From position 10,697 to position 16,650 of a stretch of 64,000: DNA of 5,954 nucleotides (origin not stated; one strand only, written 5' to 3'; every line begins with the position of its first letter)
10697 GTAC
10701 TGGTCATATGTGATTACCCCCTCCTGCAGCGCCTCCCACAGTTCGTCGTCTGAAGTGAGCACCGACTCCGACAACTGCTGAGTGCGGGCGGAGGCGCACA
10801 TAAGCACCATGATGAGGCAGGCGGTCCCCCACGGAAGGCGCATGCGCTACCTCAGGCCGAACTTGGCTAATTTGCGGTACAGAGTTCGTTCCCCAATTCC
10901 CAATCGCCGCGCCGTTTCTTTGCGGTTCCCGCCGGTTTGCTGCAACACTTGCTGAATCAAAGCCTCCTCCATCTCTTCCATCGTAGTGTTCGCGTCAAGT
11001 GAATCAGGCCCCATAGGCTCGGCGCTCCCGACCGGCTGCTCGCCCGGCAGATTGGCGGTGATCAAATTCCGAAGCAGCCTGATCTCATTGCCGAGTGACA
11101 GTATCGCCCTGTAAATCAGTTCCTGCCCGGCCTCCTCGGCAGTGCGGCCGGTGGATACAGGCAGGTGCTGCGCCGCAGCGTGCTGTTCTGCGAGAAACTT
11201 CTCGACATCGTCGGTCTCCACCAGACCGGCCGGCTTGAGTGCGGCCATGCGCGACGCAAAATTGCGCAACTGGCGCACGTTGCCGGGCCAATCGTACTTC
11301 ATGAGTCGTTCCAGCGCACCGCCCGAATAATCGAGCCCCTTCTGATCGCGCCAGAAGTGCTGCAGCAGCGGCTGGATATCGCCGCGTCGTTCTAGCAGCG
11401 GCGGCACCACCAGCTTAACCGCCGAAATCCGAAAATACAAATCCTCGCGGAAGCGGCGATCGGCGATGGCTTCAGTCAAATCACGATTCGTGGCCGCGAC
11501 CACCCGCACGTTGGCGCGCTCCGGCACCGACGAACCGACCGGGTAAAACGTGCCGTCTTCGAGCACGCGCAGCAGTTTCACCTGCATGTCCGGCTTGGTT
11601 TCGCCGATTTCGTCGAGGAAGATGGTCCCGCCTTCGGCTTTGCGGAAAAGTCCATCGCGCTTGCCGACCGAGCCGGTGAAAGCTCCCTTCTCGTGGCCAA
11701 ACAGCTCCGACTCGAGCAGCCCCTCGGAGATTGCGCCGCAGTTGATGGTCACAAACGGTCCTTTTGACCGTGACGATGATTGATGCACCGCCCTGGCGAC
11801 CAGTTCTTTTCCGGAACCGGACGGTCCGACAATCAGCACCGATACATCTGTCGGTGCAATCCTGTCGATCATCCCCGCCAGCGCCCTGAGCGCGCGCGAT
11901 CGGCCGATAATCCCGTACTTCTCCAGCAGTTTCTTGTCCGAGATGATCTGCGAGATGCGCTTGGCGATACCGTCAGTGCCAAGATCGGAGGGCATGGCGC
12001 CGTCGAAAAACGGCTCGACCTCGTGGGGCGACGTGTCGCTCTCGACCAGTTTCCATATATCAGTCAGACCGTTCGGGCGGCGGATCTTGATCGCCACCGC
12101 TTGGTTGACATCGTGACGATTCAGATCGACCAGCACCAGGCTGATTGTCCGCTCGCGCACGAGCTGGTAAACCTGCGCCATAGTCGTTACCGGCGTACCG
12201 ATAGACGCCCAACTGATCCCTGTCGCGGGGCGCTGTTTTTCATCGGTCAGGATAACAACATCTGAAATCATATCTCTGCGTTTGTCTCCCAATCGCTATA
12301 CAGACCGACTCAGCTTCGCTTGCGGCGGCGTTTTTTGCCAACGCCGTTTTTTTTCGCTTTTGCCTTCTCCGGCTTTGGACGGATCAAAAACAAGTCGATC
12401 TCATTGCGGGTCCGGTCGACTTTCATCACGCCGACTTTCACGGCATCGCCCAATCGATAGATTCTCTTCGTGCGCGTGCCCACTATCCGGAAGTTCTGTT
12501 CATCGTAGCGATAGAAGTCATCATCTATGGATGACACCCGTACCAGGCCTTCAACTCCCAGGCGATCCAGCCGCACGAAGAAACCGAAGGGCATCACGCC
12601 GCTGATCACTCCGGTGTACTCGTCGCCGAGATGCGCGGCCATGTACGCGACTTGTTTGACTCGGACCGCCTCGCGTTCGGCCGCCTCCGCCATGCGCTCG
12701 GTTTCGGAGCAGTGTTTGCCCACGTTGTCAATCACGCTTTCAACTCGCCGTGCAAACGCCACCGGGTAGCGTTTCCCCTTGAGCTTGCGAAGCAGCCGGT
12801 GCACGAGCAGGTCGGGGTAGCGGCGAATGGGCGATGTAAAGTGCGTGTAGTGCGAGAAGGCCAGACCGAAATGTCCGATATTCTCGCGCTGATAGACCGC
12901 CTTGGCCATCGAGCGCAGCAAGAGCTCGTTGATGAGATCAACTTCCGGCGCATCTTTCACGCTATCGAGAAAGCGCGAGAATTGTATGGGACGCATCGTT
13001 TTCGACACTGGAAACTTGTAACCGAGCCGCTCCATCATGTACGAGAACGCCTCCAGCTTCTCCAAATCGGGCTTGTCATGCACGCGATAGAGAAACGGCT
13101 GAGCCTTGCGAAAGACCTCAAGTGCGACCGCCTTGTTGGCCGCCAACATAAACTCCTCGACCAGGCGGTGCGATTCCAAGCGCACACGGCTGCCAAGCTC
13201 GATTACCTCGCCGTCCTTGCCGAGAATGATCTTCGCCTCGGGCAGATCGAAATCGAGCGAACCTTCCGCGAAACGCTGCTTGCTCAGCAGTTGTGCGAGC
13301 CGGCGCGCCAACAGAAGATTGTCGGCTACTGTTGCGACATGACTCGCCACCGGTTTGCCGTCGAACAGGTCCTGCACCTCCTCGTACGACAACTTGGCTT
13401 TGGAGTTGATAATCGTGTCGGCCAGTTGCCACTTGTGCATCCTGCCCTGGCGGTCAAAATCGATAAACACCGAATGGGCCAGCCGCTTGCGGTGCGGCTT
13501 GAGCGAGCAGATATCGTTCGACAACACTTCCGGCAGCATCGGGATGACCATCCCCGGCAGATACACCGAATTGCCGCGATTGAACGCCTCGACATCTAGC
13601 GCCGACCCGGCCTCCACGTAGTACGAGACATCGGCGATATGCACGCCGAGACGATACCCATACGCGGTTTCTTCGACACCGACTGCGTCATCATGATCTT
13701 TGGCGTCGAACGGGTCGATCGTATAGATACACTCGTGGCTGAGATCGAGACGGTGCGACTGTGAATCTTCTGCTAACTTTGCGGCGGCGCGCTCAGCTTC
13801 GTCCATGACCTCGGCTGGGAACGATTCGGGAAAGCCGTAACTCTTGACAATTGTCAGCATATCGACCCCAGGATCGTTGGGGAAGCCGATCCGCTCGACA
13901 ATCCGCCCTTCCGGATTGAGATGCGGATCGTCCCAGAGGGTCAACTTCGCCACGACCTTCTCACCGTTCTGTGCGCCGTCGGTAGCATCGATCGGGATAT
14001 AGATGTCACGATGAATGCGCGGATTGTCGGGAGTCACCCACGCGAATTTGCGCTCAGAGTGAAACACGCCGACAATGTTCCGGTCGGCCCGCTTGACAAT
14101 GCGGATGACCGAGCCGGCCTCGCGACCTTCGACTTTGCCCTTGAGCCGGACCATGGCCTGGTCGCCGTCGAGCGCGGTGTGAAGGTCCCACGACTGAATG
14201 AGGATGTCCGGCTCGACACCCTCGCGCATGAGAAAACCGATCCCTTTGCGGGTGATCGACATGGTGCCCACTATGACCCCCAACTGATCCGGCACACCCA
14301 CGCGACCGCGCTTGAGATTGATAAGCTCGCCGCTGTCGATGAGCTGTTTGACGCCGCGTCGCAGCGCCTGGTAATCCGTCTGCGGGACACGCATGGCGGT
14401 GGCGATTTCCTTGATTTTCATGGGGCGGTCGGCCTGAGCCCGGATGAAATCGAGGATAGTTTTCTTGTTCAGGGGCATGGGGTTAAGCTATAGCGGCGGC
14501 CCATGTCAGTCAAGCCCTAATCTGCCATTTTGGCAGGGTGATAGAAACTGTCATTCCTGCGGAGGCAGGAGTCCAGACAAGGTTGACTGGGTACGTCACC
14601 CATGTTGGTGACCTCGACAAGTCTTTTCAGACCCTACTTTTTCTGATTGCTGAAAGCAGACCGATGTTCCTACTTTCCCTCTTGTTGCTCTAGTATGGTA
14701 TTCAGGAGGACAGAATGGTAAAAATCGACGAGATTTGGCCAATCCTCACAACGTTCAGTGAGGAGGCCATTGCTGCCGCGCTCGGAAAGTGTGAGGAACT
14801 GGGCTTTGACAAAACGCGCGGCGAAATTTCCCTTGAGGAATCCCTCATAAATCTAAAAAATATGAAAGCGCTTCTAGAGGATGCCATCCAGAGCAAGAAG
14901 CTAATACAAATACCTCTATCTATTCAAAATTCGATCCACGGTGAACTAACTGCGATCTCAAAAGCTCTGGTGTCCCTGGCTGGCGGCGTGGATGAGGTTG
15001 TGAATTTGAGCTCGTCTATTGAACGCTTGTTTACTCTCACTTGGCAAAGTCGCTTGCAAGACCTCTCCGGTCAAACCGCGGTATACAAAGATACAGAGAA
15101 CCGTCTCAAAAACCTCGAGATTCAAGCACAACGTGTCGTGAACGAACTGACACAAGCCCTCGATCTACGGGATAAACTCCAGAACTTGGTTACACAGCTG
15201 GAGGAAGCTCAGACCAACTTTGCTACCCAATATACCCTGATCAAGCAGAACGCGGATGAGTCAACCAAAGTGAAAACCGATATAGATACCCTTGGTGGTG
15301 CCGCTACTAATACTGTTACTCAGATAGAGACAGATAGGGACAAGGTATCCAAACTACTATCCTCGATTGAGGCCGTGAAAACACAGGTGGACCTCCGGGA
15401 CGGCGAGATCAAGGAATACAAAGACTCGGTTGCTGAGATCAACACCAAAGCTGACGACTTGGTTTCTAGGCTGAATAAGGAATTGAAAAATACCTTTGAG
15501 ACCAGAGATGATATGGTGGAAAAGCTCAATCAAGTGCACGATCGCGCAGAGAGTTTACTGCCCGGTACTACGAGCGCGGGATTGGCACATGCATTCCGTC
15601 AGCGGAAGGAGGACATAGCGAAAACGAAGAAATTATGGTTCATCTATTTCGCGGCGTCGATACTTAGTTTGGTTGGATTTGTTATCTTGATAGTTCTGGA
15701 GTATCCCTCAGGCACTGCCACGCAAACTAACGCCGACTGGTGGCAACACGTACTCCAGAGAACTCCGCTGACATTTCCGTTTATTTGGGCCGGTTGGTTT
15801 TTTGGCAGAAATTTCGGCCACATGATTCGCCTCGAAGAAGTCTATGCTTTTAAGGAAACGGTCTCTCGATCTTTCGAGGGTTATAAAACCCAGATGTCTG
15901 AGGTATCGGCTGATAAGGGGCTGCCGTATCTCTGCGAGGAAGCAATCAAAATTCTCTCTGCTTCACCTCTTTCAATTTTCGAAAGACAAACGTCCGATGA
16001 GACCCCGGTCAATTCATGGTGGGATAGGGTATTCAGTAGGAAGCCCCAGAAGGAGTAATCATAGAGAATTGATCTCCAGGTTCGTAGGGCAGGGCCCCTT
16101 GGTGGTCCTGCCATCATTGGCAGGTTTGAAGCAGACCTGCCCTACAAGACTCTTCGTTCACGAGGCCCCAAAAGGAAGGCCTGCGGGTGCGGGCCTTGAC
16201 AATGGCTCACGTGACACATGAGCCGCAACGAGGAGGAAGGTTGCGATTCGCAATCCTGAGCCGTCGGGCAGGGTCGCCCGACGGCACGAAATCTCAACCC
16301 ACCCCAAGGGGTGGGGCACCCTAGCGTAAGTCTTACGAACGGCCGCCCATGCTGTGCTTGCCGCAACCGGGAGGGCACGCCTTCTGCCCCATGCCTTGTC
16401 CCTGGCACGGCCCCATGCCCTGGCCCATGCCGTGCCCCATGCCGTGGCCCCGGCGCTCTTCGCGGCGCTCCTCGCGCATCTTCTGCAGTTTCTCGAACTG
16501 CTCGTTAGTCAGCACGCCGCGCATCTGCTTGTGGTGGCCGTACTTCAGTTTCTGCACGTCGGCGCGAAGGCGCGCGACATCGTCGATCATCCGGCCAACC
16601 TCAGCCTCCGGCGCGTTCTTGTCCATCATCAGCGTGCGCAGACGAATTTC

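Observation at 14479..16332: Low-GC orphan gene (coiled-coil + C-terminal 2-TM domain) bounded by hairpin-repeat arrays: candidate acquired single-gene module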

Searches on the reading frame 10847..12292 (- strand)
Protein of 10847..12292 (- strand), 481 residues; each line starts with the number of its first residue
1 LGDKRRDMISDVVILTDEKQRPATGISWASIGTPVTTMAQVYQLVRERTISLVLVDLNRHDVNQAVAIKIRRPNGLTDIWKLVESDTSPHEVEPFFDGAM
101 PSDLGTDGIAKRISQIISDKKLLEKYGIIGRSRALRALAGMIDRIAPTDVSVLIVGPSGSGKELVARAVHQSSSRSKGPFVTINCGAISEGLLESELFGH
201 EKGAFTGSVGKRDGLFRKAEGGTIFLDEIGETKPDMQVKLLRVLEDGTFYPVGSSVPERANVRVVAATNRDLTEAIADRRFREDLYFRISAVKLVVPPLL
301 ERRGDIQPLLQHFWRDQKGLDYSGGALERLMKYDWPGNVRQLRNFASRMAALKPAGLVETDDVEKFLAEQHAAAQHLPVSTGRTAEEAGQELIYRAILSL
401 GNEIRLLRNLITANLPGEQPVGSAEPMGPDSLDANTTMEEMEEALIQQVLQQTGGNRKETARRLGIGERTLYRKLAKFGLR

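Call 102: search_protein_families(library=pfam, proteins=[window:10847-12292:-], max_evalue=0.001)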
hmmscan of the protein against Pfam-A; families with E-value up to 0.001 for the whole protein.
window:10847-12292:- (481 aa): 10 families
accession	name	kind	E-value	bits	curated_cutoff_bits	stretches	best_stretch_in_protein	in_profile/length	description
PF00158.32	Sigma54_activat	-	2.2e-66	223.1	20.2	1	128-294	1-167/168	Sigma-54 interaction domain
PF14532.12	Sigma54_activ_2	-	2.4e-22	80.1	25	1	129-299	1-138/138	Sigma-54 interaction domain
PF25601.1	AAA_lid_14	-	2.3e-16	59.8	27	1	301-375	2-82/87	AAA+ ATPase lid domain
PF02954.25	HTH_8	-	1.7e-15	56.9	22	1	437-478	1-42/42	Bacterial regulatory protein, Fis family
PF07724.20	AAA_2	-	6.9e-10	39.6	27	1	150-277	4-132/166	AAA domain (Cdc48 subfamily)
PF07728.20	AAA_5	-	1.5e-09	38.4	22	1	152-270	2-123/139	AAA domain (dynein-related subfamily)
PF00004.35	AAA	-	8.1e-08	33.2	21.2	1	152-287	1-129/131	ATPase family associated with various cellular activities (AAA)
PF13191.12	AAA_16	-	9.2e-07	29.9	32.6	1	129-198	3-79/167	AAA ATPase domain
PF13518.12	HTH_28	-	0.00059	20.3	25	0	445-474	5-32/52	Helix-turn-helix domain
PF01078.27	Mg_chelatase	-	0.00061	19.7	20.3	0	209-269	95-157/207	Magnesium chelatase, subunit ChlI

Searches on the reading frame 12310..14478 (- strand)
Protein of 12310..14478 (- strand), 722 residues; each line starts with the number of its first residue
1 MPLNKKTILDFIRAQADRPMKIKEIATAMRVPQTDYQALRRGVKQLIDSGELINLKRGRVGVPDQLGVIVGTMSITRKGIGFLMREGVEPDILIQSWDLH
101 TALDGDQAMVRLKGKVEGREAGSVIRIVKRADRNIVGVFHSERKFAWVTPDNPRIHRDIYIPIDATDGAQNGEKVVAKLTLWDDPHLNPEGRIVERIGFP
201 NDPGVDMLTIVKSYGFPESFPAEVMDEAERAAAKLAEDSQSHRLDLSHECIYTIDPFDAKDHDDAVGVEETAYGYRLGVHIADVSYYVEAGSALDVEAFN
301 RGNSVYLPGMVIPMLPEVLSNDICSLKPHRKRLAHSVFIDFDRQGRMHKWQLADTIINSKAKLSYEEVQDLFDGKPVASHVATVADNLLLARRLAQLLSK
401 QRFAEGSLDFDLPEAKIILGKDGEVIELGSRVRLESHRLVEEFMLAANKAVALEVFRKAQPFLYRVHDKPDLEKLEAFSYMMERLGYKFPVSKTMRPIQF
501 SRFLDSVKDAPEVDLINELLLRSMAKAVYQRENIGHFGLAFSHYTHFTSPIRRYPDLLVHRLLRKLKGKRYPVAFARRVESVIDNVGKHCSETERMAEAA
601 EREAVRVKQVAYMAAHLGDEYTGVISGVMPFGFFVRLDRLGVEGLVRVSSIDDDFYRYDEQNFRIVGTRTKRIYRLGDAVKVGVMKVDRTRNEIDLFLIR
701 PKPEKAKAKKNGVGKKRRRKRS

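Call 35: find_related_loci(query=window:12310-14478:-, collection=genome_contigs, flank=8000)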
Query window:12310-14478:- (722 aa) in genome_contigs; peptide patterns used: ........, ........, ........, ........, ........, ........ (x = any residue, [..] = any of these).
118 stretches matched a pattern; 18 encode a relative of the query (tblastn E <= 1e-3); 18 distinct loci.
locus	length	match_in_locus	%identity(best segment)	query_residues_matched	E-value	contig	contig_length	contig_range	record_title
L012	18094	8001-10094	82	1-698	0e+0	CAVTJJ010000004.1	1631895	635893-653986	MAG: uncultured candidate division Zixibacteria bacterium isolate MFD05942.bin.1.404 genome assembly, contig: contig_197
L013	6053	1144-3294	66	3-721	0e+0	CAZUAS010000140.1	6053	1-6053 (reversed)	MAG TPA_asm: uncultured Ignavibacteriales bacterium isolate binchicken_co43_183 genome assembly, contig: NODE_22701_leng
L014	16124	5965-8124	65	3-722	0e+0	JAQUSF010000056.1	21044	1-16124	MAG: Candidatus Zixiibacteriota bacterium isolate STD1_90 NODE_5602_length_21044_cov_3.598652_Sandtown_D1, whole genome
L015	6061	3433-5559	57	4-710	0e+0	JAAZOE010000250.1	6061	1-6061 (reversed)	MAG: Candidatus Zixiibacteriota bacterium isolate AS27yjCOA_31 97305_AS27, whole genome shotgun sequence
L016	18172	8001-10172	54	1-721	0e+0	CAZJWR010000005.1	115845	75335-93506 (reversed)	MAG TPA_asm: uncultured Ignavibacteriales bacterium isolate SRP214966_co4_518 genome assembly, contig: NODE_34_length_11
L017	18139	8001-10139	54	8-721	0e+0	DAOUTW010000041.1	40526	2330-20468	MAG TPA_asm: Candidatus Zixiibacteriota bacterium isolate CSMAG_807 CSMAG_807_k141_592955_length_40526_cov_10.9852, whol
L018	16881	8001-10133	53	1-708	0e+0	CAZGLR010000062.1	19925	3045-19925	MAG TPA_asm: uncultured Ignavibacteriales bacterium isolate SRP141376_co3_444 genome assembly, contig: NODE_7350_length_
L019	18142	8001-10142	56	4-720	0e+0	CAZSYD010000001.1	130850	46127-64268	MAG TPA_asm: uncultured Ignavibacteriales bacterium isolate binchicken_co228_521 genome assembly, contig: NODE_52_length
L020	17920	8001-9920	37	86-700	9e-130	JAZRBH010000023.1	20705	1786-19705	MAG: Paraprevotella sp. isolate T1900045130_TC20190124.MAGScoT_cleanbin_000004 SGB_4878_k141_2320165, whole genome shotg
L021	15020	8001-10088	36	5-696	1e-123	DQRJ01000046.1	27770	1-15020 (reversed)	MAG TPA_asm: Flavobacteriales bacterium isolate SZUA-1298 k95_181213, whole genome shotgun sequence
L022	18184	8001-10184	34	1-699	4e-118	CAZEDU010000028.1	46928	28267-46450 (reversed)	MAG TPA_asm: uncultured Myxococcaceae bacterium isolate binchicken_co179_59 genome assembly, contig: NODE_2205_length_46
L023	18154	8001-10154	35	10-699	2e-113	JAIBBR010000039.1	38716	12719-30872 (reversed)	MAG: Myxococcaceae bacterium isolate SSF57 NODE_19058_length_38716_cov_10.190339, whole genome shotgun sequence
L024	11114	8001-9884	37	69-708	4e-103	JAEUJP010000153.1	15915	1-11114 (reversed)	MAG: Myxococcaceae bacterium isolate new MAG-72 k141_4147176, whole genome shotgun sequence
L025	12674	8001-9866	37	64-696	5e-101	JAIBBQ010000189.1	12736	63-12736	MAG: Myxococcaceae bacterium isolate SSF41 NODE_101890_length_12736_cov_15.715124, whole genome shotgun sequence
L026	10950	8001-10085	34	14-696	1e-99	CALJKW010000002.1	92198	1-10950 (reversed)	MAG TPA_asm: uncultured Myxococcales bacterium isolate SRR6227243_bin.56_CONCOCT_v1.1_MAG genome assembly, contig: ERZ79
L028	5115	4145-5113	51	5-322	4e-95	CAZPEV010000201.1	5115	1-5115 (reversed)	MAG TPA_asm: uncultured Ignavibacteriales bacterium isolate binchicken_co261_18 genome assembly, contig: NODE_1372_lengt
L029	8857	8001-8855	46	1-283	9e-74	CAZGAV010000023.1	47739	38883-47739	MAG TPA_asm: uncultured Ignavibacteriales bacterium isolate binchicken_co150_3 genome assembly, contig: NODE_1509_length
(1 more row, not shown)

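Call 95: search_protein_families(library=pfam, proteins=[L014:4773-5858:-], max_evalue=0.1)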
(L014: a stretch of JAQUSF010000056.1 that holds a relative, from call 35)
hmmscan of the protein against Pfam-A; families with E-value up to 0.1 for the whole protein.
L014:4773-5858:- (361 aa): 2 families
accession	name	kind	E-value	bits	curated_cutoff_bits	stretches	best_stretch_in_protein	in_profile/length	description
PF04055.27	Radical_SAM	-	3e-15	57.2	29.5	1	42-177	1-143/166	Radical SAM superfamily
PF13186.11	SPASM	-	1.7e-12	47.9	21.5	1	274-356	1-67/67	Iron-sulfur cluster-binding domain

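Call 102: search_protein_families(library=pfam, proteins=[window:12310-14478:-], max_evalue=0.001)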
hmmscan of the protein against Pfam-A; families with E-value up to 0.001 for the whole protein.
window:12310-14478:- (722 aa): 4 families
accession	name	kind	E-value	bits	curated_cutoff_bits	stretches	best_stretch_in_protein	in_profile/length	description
PF00773.25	RNB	-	1.5e-110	370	29.3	1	243-566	1-323/326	RNB domain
PF17876.7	CSD2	-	1.9e-27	95.6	26.2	1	147-221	1-74/74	Cold shock domain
PF08206.17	OB_RNB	-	9.2e-16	57.7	24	2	71-127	1-58/58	Ribonuclease B OB domain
PF00575.29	S1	-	1.4e-13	51.5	22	1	618-696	5-71/74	S1 RNA binding domain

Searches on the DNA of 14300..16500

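Call 23: search_rna_families(source=window, start=14300, end=16500, threshold=evalue, max_evalue=1)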
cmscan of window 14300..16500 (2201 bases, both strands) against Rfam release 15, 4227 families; matches with E-value up to 1: 0.
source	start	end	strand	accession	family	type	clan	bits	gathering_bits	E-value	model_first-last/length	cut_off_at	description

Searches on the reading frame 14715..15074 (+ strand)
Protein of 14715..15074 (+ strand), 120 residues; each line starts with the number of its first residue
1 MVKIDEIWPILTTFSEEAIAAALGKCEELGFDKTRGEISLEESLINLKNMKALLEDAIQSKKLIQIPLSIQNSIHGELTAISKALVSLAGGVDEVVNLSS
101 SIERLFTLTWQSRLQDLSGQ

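Call 81: find_homologous_proteins(query=window:14715-15074:+, max_evalue=0.001)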
Query window:14715-15074:+ (120 aa): 1 proteins with E <= 0.001 among 25 candidates.
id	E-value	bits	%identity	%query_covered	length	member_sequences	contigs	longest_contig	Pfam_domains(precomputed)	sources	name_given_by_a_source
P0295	2.0e-28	117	54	93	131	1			-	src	-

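Call 94: search_solved_structures(query=A4, max_evalue=10)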
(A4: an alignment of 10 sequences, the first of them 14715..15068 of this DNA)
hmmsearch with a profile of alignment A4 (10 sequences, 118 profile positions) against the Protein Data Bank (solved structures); distinct sequences matched with E-value up to 10: 4.
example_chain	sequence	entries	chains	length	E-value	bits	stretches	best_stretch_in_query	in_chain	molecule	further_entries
5to6_A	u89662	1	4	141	1.8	12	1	52-90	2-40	Nucleoprotein TPR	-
5tvb_A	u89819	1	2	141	1.9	11.9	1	52-90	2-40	Nucleoprotein TPR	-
5to5_A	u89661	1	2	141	2.3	11.7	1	52-90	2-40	Nucleoprotein TPR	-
5to7_A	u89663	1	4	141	2.5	11.6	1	52-90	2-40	Nucleoprotein TPR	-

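Call 95: search_protein_families(library=pfam, proteins=[window:14715-15068:+], max_evalue=0.1)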
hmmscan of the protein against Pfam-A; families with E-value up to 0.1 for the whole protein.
window:14715-15068:+ (118 aa): 0 families
